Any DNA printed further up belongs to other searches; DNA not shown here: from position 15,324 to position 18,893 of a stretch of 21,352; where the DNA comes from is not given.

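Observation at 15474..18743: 1089-aa secreted protein carrying two candidate peptidase-like modules (N-terminal HExxH, C-terminal Cys...His) around internally duplicated beta-rich repeats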

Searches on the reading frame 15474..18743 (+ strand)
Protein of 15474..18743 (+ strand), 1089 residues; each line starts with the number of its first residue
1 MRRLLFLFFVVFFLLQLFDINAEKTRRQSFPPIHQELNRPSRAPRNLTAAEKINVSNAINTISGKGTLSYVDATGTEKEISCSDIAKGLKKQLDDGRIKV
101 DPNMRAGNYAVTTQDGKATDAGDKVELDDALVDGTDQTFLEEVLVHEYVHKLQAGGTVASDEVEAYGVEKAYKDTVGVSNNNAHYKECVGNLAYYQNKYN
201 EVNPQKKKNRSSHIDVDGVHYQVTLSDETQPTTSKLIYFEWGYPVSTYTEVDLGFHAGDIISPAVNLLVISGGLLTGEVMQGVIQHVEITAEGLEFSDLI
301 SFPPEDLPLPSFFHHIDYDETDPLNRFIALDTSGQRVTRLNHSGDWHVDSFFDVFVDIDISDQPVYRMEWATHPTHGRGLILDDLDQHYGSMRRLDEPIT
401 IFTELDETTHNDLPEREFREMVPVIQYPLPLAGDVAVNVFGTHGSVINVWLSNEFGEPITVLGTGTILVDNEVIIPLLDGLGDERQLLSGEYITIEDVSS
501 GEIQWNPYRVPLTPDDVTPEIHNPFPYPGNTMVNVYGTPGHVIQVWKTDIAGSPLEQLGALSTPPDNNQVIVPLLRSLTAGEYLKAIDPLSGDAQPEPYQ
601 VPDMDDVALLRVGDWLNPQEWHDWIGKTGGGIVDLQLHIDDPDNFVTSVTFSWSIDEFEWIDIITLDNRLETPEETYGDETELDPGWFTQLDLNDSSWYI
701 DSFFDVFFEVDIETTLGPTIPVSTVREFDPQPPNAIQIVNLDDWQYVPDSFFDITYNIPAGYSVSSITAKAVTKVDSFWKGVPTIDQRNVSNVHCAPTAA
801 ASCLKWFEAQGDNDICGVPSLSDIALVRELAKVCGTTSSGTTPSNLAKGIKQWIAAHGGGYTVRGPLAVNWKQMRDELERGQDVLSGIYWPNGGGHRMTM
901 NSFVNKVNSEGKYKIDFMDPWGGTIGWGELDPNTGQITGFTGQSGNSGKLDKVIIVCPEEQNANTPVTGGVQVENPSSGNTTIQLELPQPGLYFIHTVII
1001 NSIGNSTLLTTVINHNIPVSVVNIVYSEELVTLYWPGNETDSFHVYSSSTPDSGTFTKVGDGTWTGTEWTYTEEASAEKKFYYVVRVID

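Call 3: search_protein_families(library=pfam, proteins=[window:15474-18743:+], max_evalue=10)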
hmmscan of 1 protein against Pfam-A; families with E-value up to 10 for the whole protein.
window:15474-18743:+ (1089 aa): 2 families
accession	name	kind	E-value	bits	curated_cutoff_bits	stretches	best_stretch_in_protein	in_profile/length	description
PF06004.18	DUF903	-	0.017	15.4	27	1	108-129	1-22/49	Bacterial protein of unknown function (DUF903)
PF10263.15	SprT-like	-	0.055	13.8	25.6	1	113-152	40-73/108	SprT-like family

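Call 4: search_protein_families(library=ncbifam, proteins=[window:15474-18743:+], max_evalue=10)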
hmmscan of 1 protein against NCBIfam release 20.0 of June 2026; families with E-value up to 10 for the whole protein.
window:15474-18743:+ (1089 aa): 1 family
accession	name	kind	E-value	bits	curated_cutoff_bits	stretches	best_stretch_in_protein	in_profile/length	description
NF033216.1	lipo_YgdI_YgdR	subfamily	0.022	14.6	42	1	107-129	21-43/71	YgdI/YgdR family lipoprotein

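Call 5: search_solved_structures(query=window:15474-18743:+, max_evalue=10, show_alignments=3)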
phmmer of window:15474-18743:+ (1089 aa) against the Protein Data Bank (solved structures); distinct sequences matched with E-value up to 10: 0.

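Call 6: find_homologous_proteins(query=window:15474-18743:+, max_evalue=0.001)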
Query window:15474-18743:+ (1089 aa): 3 proteins with E <= 0.001 among 8000 candidates.
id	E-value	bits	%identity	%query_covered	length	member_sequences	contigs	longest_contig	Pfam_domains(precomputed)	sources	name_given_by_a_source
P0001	0.0e+0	2546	100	100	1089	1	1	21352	-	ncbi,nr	ncbi:MAG: hypothetical protein PHR06_03330 [Candidatus Cloacimonetes bacterium]|nr:hypothetical prot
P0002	0.0e+0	1287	62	53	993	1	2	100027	-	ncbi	-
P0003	0.0e+0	1286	63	53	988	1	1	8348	-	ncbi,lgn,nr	ncbi:MAG: hypothetical protein K9G38_05225 [Bacteroidales bacterium]|nr:hypothetical protein [Bacter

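Call 20: search_solved_structures(query=A1, max_evalue=10, show_alignments=3)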
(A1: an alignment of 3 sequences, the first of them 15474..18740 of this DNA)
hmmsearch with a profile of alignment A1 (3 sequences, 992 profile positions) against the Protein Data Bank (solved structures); distinct sequences matched with E-value up to 10: 1.
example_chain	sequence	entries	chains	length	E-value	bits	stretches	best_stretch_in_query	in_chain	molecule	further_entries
6hce_A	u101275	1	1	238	1.1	10.1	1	678-753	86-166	Riboflavin-binding protein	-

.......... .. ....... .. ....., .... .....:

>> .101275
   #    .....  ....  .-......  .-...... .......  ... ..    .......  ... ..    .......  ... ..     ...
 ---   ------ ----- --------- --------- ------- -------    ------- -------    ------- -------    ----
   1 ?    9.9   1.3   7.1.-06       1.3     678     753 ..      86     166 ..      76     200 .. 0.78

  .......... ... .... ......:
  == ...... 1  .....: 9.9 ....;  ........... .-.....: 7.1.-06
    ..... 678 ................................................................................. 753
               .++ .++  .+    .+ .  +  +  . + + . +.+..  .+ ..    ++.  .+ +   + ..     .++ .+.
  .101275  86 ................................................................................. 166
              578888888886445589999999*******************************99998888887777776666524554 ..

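Call 23: search_protein_representatives(alignment_id=A1)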
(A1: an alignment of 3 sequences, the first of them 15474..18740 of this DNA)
Query: 3 sequences, 992 profile positions. Proteins with E-value up to 0.001 (for the whole library): 258; up to 1e-10: 137; up to 1e-30: 72. The best 150 are listed.
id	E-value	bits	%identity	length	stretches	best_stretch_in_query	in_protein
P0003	0.0e+00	2142.6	-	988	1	1-992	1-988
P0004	0.0e+00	1522.6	-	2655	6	517-910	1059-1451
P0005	2.5e-291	985.5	-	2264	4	517-923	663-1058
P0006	5.6e-284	961.1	-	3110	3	515-921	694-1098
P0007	3.0e-211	720.4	-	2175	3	517-919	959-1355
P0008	2.5e-189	647.8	-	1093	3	518-923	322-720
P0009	1.3e-187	642.2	-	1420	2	518-918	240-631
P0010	1.1e-177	609.3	-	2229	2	499-922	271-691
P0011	3.5e-168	577.8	-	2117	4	518-922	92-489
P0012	2.5e-158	545.2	-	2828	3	518-920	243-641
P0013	1.2e-145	503.2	-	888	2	513-917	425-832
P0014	8.1e-130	450.8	-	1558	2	505-922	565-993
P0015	6.4e-109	381.7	-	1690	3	516-965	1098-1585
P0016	1.1e-101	357.7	-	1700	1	528-918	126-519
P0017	5.1e-97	342.3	-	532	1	517-922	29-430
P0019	1.2e-95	337.7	-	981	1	517-988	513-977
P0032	1.2e-75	271.5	-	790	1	518-988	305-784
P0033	1.2e-74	268.2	-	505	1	92-509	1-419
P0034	1.1e-73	265.0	-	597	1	7-509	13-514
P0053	3.8e-53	197.0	-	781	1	516-990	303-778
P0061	4.3e-48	180.3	-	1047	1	483-989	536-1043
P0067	2.4e-40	154.6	-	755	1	634-988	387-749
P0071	8.7e-35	136.3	-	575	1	43-510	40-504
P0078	5.0e-28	113.9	-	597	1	13-498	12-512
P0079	6.7e-27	110.2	-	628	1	2-501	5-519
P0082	2.2e-26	108.5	-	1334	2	666-836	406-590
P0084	7.7e-25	103.3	-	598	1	37-501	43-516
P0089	1.1e-22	96.2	-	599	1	18-502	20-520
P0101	4.8e-19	84.2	-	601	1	41-499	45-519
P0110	9.3e-17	76.6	-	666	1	49-508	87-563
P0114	6.5e-16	73.8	-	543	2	45-184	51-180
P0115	8.6e-16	73.4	-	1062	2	81-194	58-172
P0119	3.0e-15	71.6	-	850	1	43-502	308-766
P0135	5.0e-12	60.9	-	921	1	77-510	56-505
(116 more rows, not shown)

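Call 30: search_protein_families(library=pfam, proteins=[P0004, P0005, P0008, P0013, P0017, P0034, P0078, P0119], max_evalue=0.01)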
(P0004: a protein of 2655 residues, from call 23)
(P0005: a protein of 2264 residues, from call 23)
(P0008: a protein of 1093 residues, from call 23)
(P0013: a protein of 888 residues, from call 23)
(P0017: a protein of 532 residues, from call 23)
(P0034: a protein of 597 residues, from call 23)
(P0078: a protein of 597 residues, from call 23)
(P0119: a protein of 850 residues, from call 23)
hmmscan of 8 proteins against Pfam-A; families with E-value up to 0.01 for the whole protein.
P0004 (2655 aa): 3 families
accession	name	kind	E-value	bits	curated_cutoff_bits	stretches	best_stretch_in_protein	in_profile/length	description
PF13529.12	Peptidase_C39_2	-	1.3e-20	74.8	24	0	1229-1327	2-97/143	Peptidase_C39 like family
PF18962.6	Por_Secre_tail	-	4.5e-12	46.5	27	1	2586-2654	1-75/75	Secretion system C-terminal sorting domain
PF00754.31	F5_F8_type_C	-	0.0007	20.2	28.2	0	1498-1528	53-83/127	F5/8 type C domain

P0005 (2264 aa): 3 families
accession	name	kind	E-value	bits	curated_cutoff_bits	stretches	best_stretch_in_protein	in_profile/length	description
PF18962.6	Por_Secre_tail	-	1.8e-10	41.4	27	1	2192-2262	1-75/75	Secretion system C-terminal sorting domain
PF13529.12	Peptidase_C39_2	-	1.1e-09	39.5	24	0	1240-1357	13-130/143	Peptidase_C39 like family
PF08452.15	DNAP_B_exo_N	-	0.00023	20.9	21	0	847-857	5-15/22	DNA polymerase family B exonuclease domain, N-terminal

P0008 (1093 aa): 2 families
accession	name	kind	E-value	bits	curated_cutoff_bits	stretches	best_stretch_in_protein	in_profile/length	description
PF18962.6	Por_Secre_tail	-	5.3e-11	43.1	27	1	1024-1092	1-75/75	Secretion system C-terminal sorting domain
PF13529.12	Peptidase_C39_2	-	3e-08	34.8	24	1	83-186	2-102/143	Peptidase_C39 like family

P0013 (888 aa): 3 families
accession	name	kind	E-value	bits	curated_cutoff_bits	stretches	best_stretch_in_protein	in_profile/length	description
PF13529.12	Peptidase_C39_2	-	8.1e-10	39.9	24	2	599-680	4-82/143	Peptidase_C39 like family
PF22098.1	DUF6942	-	1.1e-05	25.9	27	0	90-157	65-130/161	Family of unknown function (DUF6942)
PF19811.4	DUF6294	-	0.00048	21.1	34.9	0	76-114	6-41/88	Family of unknown function (DUF6294)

P0017 (532 aa): 3 families
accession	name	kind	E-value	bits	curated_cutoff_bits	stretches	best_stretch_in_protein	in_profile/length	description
PF13860.13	FlgD_ig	-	4.5e-09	36.6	27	1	465-520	21-76/79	FlgD Ig-like domain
PF18962.6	Por_Secre_tail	-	9.1e-08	32.7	27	1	450-529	3-74/75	Secretion system C-terminal sorting domain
PF13529.12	Peptidase_C39_2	-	0.0055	17.7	24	1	195-224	2-30/143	Peptidase_C39 like family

P0034 (597 aa): 0 families

P0078 (597 aa): 0 families

P0119 (850 aa): 0 families

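Call 33: predict_structure(alignment_id=A1)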
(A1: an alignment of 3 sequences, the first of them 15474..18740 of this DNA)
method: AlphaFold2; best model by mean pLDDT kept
length: 1089 residues; sequences in the alignment: 3
mean_pLDDT: 35.9   pTM: 0.24
mean pLDDT of the five models: 35.9, 35.5, 34.2, 32.6, 30.4
residues with pLDDT >= 90: 0; 70-90: 56; 50-70: 193; < 50: 840
segments of 3 or more residues with pLDDT < 50: 17-43, 104-124, 155-443, 469-475, 479-492, 501-535, 565-570, 602-1024, 1050-1055, 1087-1089
pLDDT, mean of each block of 10 residues (from residue 1): 68 54 26 22 59 78 71 56 72 67 46 28 51 60 62 46 36 30 26 24 22 27 30 31 28 33 27 27 33 33 31 22 23 20 20 20 20 20 20 19 20 21 24 39 55 53 53 47 42 54 40 32 35 52 66 65 49 57 64 56 29 24 28 23 25 23 21 26 21 22 22 26 22 22 24 24 25 23 21 22 27 25 30 30 35 35 27 28 25 24 28 32 31 33 26 22 23 26 26 27 28 30 53 64 59 51 78 64 49
secondary structure, 60 per line:
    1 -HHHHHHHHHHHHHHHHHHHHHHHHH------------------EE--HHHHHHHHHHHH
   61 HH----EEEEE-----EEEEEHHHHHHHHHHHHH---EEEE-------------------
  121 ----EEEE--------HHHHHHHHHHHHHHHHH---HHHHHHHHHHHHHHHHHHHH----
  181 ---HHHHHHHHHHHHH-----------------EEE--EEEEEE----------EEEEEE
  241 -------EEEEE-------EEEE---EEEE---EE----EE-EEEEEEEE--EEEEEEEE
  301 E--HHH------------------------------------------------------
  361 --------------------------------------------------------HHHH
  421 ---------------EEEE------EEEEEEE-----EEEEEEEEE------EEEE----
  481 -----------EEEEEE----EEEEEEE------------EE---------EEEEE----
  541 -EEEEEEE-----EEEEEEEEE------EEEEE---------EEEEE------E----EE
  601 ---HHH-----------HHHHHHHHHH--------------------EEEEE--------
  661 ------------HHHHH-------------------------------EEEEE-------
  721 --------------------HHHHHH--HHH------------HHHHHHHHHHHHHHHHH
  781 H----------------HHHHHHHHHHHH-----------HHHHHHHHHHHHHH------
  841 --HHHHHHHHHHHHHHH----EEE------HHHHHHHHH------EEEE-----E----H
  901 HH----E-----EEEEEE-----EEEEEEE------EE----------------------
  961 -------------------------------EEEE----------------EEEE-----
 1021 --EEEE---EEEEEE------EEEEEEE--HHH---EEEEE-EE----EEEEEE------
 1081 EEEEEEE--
elements in order (helices of 4 or more, strands of 3 or more residues): H2-26 H49-62 E67-71 E77-81 H82-94 E98-101 E125-128 H137-153 H157-176 H184-196 E214-216 E219-224 E235-240 E248-252 E260-263 E267-270 E283-290 E293-301 H417-420 E436-439 E446-452 E458-466 E473-476 E492-497 E502-508 E532-536 E542-548 E554-562 E569-573 E583-587 H618-627 E648-652 H673-677 E709-713 H741-746 H764-781 H798-809 H821-834 H843-857 E862-864 H871-879 E886-889 E913-918 E924-930 E992-995 E1012-1015 E1023-1026 E1030-1035 E1042-1048 E1057-1061 E1069-1074 E1081-1087

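Call 34: find_encoding_contigs(protein=P0034, flank=8000, max_places=4)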
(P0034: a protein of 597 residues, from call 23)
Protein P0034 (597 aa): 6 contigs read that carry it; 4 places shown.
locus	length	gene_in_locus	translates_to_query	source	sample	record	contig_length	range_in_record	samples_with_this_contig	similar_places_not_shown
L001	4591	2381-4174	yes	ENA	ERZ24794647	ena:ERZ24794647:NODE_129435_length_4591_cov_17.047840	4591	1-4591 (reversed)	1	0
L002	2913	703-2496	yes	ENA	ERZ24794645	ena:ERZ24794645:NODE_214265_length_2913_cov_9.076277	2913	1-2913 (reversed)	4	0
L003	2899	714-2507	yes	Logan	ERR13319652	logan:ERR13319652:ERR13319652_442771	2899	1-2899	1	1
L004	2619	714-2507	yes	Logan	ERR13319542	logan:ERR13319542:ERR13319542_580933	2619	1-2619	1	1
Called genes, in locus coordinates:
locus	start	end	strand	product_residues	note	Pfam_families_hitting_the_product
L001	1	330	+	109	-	?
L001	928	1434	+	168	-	-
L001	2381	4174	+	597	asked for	-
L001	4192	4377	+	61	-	-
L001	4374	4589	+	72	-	?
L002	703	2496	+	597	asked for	-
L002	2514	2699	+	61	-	-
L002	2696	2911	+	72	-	?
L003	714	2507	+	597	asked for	-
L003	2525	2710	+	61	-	-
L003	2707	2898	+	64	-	?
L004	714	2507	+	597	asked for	-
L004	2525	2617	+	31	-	?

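Call 35: find_encoding_contigs(protein=P0002, flank=10000, max_places=4)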
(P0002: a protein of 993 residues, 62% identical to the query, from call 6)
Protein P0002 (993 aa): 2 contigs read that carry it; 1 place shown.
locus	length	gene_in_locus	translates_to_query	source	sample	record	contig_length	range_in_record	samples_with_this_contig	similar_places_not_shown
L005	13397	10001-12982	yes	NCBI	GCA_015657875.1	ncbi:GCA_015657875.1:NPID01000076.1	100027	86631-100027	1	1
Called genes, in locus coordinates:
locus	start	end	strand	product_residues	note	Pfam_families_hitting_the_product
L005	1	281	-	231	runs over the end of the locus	-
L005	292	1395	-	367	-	PF20539:DUF6754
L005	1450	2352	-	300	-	PF00924:MS_channel_2nd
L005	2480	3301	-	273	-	PF02625:XdhC_CoxI, PF13478:XdhC_C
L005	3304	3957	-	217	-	PF12804:NTP_transf_3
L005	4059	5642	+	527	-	PF01590:GAF, PF13185:GAF_2 (weak), PF01966:HD (faint), PF13487:HD_5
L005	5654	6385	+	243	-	PF22435:MRM3-like_sub_bind, PF08032:SpoU_sub_bind (faint), PF00588:SpoU_methylase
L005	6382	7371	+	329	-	PF01207:Dus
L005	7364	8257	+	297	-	PF12895:ANAPC3 (faint), PF13174:TPR_6 (faint), PF07719:TPR_2 (faint), PF13176:TPR_7 (faint), PF13414:TPR_11 (faint), PF13424:TPR_12 (faint), PF13428:TPR_14 (faint), PF13432:TPR_16 (faint), +4 more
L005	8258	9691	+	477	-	PF13091:PLDc_2, PF00614:PLDc (weak), PF13091:PLDc_2, PF00614:PLDc (weak)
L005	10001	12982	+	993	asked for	-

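Call 49: search_protein_families(library=pfam, proteins=[P0019, P0032, P0053, P0061, P0067, P0082, P0079, P0110, P0115, P0135], max_evalue=0.01)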
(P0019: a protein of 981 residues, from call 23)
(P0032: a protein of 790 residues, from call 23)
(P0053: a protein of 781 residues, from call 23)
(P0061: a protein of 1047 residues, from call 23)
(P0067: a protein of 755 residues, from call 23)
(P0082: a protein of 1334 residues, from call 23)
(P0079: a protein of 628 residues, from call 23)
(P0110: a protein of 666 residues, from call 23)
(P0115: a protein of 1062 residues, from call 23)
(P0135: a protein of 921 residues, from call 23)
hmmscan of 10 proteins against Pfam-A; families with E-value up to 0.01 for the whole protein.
P0019 (981 aa): 0 families

P0032 (790 aa): 0 families

P0053 (781 aa): 0 families

P0061 (1047 aa): 1 family
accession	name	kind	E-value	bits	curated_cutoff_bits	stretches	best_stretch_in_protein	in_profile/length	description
PF04151.21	PPC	-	1.9e-10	41.9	25.9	2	214-284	4-70/70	Bacterial pre-peptidase C-terminal domain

P0067 (755 aa): 0 families

P0082 (1334 aa): 1 family
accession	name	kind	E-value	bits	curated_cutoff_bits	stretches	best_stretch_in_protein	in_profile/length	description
PF00082.27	Peptidase_S8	-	1.1e-21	77.8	21.8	1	955-1186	5-255/288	Subtilase family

P0079 (628 aa): 2 families
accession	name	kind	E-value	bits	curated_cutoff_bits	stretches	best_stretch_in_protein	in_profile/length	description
PF18962.6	Por_Secre_tail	-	6.1e-09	36.5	27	1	550-625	2-74/75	Secretion system C-terminal sorting domain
PF13860.13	FlgD_ig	-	9.1e-07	29.2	27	1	557-609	11-69/79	FlgD Ig-like domain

P0110 (666 aa): 1 family
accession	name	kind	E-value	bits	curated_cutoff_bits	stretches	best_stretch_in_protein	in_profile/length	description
PF18962.6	Por_Secre_tail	-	2.7e-08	34.4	27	1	588-664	2-75/75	Secretion system C-terminal sorting domain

P0115 (1062 aa): 3 families
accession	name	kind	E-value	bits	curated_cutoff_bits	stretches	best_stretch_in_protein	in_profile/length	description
PF13860.13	FlgD_ig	-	6.7e-10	39.3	27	1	991-1046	18-74/79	FlgD Ig-like domain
PF13585.12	CHU_C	-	0.00045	20.7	27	1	992-1048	24-73/86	CHU_C Type IX secretion signal domain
PF18962.6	Por_Secre_tail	-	0.0034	18.1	27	0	978-1048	3-65/75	Secretion system C-terminal sorting domain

P0135 (921 aa): 1 family
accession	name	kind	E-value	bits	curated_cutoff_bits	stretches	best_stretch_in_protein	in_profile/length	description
PF01833.30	TIG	-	2.8e-06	27.7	20.9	1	519-567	11-61/84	IPT/TIG domain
